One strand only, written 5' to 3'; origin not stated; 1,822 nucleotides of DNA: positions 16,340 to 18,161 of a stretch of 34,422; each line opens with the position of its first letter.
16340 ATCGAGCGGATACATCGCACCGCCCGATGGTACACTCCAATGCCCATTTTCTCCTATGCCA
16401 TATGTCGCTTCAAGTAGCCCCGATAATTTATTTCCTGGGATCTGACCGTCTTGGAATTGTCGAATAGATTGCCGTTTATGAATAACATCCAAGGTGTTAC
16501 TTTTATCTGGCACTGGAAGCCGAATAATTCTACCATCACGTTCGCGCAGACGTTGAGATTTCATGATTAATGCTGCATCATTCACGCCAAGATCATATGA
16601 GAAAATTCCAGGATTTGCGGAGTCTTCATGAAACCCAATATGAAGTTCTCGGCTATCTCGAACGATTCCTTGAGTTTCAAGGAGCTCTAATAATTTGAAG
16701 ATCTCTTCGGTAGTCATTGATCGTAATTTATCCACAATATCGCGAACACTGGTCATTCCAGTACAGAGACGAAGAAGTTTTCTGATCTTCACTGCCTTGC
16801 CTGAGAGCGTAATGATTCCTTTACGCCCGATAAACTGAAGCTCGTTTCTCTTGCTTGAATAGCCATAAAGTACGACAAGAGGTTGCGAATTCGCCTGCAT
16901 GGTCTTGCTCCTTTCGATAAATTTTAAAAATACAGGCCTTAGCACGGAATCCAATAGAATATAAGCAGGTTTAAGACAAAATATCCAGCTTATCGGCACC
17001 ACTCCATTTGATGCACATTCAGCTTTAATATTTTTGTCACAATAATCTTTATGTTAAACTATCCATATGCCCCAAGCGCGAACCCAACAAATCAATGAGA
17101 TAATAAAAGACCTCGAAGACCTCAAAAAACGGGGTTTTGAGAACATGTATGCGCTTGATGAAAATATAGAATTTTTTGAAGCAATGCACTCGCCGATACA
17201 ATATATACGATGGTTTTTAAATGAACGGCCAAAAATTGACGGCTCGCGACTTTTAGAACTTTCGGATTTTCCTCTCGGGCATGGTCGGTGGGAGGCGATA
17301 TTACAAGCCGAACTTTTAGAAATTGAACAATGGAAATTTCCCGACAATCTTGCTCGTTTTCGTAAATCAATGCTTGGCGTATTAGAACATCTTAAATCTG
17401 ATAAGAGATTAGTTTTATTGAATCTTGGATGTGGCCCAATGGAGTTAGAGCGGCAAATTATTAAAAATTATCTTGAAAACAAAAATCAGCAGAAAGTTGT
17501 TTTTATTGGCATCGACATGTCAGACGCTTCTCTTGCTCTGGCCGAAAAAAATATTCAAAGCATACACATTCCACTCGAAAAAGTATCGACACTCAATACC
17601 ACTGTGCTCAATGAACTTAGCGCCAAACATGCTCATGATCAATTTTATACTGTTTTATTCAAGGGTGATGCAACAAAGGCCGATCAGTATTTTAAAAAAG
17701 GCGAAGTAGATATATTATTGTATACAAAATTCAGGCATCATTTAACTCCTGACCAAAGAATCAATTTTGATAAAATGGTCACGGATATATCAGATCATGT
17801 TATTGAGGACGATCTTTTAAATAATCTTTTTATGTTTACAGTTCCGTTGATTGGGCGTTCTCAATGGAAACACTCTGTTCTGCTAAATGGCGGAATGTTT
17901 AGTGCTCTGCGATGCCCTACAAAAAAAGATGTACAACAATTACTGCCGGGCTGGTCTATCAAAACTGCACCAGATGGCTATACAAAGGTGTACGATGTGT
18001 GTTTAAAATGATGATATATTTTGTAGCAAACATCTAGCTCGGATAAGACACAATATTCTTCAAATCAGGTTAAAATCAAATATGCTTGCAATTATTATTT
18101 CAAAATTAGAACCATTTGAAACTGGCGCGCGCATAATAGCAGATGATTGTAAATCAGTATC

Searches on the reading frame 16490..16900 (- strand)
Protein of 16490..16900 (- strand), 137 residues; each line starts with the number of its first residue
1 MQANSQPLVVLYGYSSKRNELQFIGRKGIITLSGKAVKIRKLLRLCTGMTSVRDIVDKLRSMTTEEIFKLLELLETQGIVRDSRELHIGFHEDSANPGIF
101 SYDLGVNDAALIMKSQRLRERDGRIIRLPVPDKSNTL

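Call 28: search_protein_families(library=pfam, alignment_id=A2, max_evalue=10)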
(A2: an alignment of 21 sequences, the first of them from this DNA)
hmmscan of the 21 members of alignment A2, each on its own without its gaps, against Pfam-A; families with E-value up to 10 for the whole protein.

A. member 1, seq(137 aa): 4 families
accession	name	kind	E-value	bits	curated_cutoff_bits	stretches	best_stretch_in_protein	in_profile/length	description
PF22979.2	HTH_69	-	0.016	15.5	27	1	51-82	28-58/69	Winged helix-turn-helix domain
PF14394.12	DUF4423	-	0.02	15.2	30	1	36-84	23-70/165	Domain of unknown function (DUF4423)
PF21508.2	MenC_N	-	0.021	15.4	27.3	1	99-129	6-35/94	MenC, N-terminal domain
PF13072.11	MciZ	-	0.13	12.5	22.2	1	30-44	10-24/37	Mother cell inhibitor of FtsZ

B. families by the number of members that match (of 21 scanned): 25 families
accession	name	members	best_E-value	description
PF16221.11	HTH_47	5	0.00015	winged helix-turn-helix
PF14947.12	HTH_45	5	0.028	Winged helix-turn-helix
PF05402.18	PqqD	2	0.0012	Coenzyme PQQ synthesis protein D (PqqD)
PF21508.2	MenC_N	2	0.021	MenC, N-terminal domain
PF25518.1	NRG2_N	1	0.0013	NRG2 N-terminal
PF01978.25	TrmB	1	0.01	Sugar-specific transcriptional regulator TrmB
PF22979.2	HTH_69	1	0.016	Winged helix-turn-helix domain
PF25711.1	crAss_THB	1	0.018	Crassvirus tail hub protein B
PF14394.12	DUF4423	1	0.02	Domain of unknown function (DUF4423)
PF04738.18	Lant_dehydr_N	1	0.021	Lantibiotic dehydratase, N terminus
PF09639.16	YjcQ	1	0.054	YjcQ protein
PF19033.6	Intu_longin_3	1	0.056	Intu longin-like domain 3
PF12926.12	MOZART2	1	0.056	Mitotic-spindle organizing gamma-tubulin ring associated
PF12802.13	MarR_2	1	0.066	MarR family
PF06084.16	Cytomega_TRL10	1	0.098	Cytomegalovirus TRL10 protein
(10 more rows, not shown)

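Call 29: search_solved_structures(query=A2, max_evalue=10)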
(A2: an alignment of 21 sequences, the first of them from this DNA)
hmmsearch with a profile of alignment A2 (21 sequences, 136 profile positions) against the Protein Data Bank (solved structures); distinct sequences matched with E-value up to 10: 10.
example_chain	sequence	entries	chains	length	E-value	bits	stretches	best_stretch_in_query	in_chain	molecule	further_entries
6ebq_A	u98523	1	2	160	0.098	15.2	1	82-127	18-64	Protein NrdI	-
8t9n_A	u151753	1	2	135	0.25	13.9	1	48-118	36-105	Anti-sigma-I factor RsgI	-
6fi9_A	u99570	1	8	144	0.34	13.5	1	27-85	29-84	Transcriptional regulator ZitR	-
5yhy_A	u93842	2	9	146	0.38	13.3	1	26-85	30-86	Zinc transport transcriptional regulator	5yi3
5yi0_B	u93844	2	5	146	0.53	12.9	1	27-85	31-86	Zinc transport transcriptional regulator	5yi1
4d7x_A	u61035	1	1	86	0.65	12.5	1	64-123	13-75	MEDIATOR OF RNA POLYMERASE II TRANSCRIPTION SUBUNIT 15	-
7mmp_E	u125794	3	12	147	0.68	12.5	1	83-127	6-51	Protein NrdI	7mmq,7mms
2k7c_A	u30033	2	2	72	0.92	12.1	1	27-65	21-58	Calcium-binding protein 1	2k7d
1faa_A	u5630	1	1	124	1.3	11.6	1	43-82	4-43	THIOREDOXIN F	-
8iuf_A1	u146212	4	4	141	2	11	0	89-116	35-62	NDUFA1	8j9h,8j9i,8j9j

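Call 34: predict_structure(alignment_id=A2)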
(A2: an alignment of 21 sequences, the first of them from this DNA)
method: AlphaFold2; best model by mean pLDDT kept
length: 137 residues; sequences in the alignment: 21
mean_pLDDT: 80.2   pTM: 0.67
mean pLDDT of the five models: 80.2, 77.9, 77.2, 76.8, 75.5
residues with pLDDT >= 90: 59; 70-90: 42; 50-70: 25; < 50: 11
segments of 3 or more residues with pLDDT < 50: 119-128
pLDDT, mean of each block of 10 residues (from residue 1): 94 83 85 90 95 96 96 94 87 66 66 62 46 55
secondary structure, 60 per line:
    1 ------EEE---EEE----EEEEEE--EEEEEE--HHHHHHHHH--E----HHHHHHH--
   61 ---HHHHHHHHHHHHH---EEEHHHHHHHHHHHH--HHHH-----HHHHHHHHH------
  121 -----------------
elements in order: E7-9 E13-15 E20-25 E28-33 H36-44 H52-58 H64-76 E80-82 H83-94 H97-100 H106-114

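Call 37: fold_search(model_id=the predicted structure, library=pdb)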
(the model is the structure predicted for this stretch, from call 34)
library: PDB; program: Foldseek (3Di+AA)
matches with E <= 10: 242; with E <= 0.001: 0
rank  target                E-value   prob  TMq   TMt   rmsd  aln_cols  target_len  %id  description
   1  4bs9                  1.5e-03  1.00  0.46  0.10   2.8        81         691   18  Structure of the heterocyclase TruD (released 2013-11-06)
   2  4v1v_B                4.2e-03  1.00  0.45  0.09   2.9        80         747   20  Heterocyclase in complex with substrate and Cofactor (released 2015-01-14)
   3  8t19_A                5.4e-03  1.00  0.48  0.72   2.8        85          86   21  RiPP precursor peptide recognition element (RRE) domain of Ocin-ThiF-like partner protein, PbtF, bound to an 8 residue (released 2024-06-12)
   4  4v1u_A                5.4e-03  1.00  0.45  0.09   2.9        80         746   20  Heterocyclase in complex with substrate and Cofactor (released 2015-01-14)
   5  4v1v_A                6.9e-03  1.00  0.46  0.10   2.8        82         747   20  Heterocyclase in complex with substrate and Cofactor (released 2015-01-14)
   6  8vpo                  1.1e-02  1.00  0.52  0.18   3.3       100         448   14  X-Ray Crystal Structure of TigE from Paramaledivibacter caminithermalis (released 2024-02-07)
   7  4v1t_B                1.2e-02  1.00  0.47  0.10   2.8        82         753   20  Heterocyclase in complex with substrate and Cofactor (released 2015-01-14)
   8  4v1u_B                1.4e-02  1.00  0.45  0.09   2.9        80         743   20  Heterocyclase in complex with substrate and Cofactor (released 2015-01-14)
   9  4v1t_A                2.6e-02  1.00  0.44  0.09   2.9        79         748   20  Heterocyclase in complex with substrate and Cofactor (released 2015-01-14)
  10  5v1v_A                7.4e-02  0.96  0.40  0.57   3.2        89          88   13  TbiB1 in Complex with the TbiA(alpha) Leader Peptide (released 2018-09-05)
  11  7ly4_A                1.0e-01  0.66  0.41  0.20  15.6       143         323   11  Cryo-EM structure of the elongation module of the bacillamide NRPS, BmdB, in complex with the oxidase, BmdC (released 2022-02-02)
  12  6gos_2                1.3e-01  0.80  0.36  0.20   3.8        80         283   16  E. coli Microcin synthetase McbBCD complex with pro-MccB17 bound (released 2019-01-30)
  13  6gos_1                1.6e-01  0.75  0.36  0.20   3.9        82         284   16  E. coli Microcin synthetase McbBCD complex with pro-MccB17 bound (released 2019-01-30)
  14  6grg_2                1.9e-01  0.80  0.38  0.20   3.6        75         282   17  E. coli Microcin synthetase McbBCD complex with pro-MccB17, ADP and phosphate bound (released 2019-01-30)
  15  6gri_2                2.1e-01  0.85  0.40  0.23   3.5        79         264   16  E. coli Microcin synthetase McbBCD complex (released 2019-01-30)
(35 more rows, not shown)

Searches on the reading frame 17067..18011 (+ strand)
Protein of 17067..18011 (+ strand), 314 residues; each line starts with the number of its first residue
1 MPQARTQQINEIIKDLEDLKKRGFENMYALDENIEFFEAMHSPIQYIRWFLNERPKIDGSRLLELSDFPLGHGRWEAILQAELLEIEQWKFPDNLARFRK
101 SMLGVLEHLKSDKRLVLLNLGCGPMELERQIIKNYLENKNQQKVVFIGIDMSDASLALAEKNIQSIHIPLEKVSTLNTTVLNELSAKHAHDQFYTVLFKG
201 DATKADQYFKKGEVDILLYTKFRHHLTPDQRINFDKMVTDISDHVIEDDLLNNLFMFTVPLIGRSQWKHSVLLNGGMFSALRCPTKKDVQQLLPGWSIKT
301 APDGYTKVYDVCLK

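Call 5: search_protein_families(library=pfam, proteins=[window:17067-18011:+], max_evalue=0.01)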
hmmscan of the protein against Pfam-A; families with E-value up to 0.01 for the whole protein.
window:17067-18011:+ (314 aa): 2 families
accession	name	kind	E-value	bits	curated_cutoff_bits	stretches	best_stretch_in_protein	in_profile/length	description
PF13847.12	Methyltransf_31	-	0.00013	22.1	27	1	112-165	2-50/145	Methyltransferase domain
PF13649.12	Methyltransf_25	-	0.003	18.6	27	0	118-176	2-51/97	Methyltransferase domain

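Call 6: search_protein_families(library=ncbifam, proteins=[window:17067-18011:+], max_evalue=0.01)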
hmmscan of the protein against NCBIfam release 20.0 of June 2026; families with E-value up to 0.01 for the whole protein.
window:17067-18011:+ (314 aa): 3 families
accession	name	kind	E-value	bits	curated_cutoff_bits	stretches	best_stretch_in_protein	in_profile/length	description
NF001080.0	PRK00121.2-2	equivalog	0.00069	18.9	132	1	111-188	44-115/224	tRNA (guanosine(46)-N7)-methyltransferase TrmB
NF004851.0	PRK06202.1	equivalog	0.0013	18.2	243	0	211-298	127-217/237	hypothetical protein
TIGR03534.1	RF_mod_PrmC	equivalog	0.0053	16.2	199.1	1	105-187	80-154/253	peptide chain release factor N(5)-glutamine methyltransferase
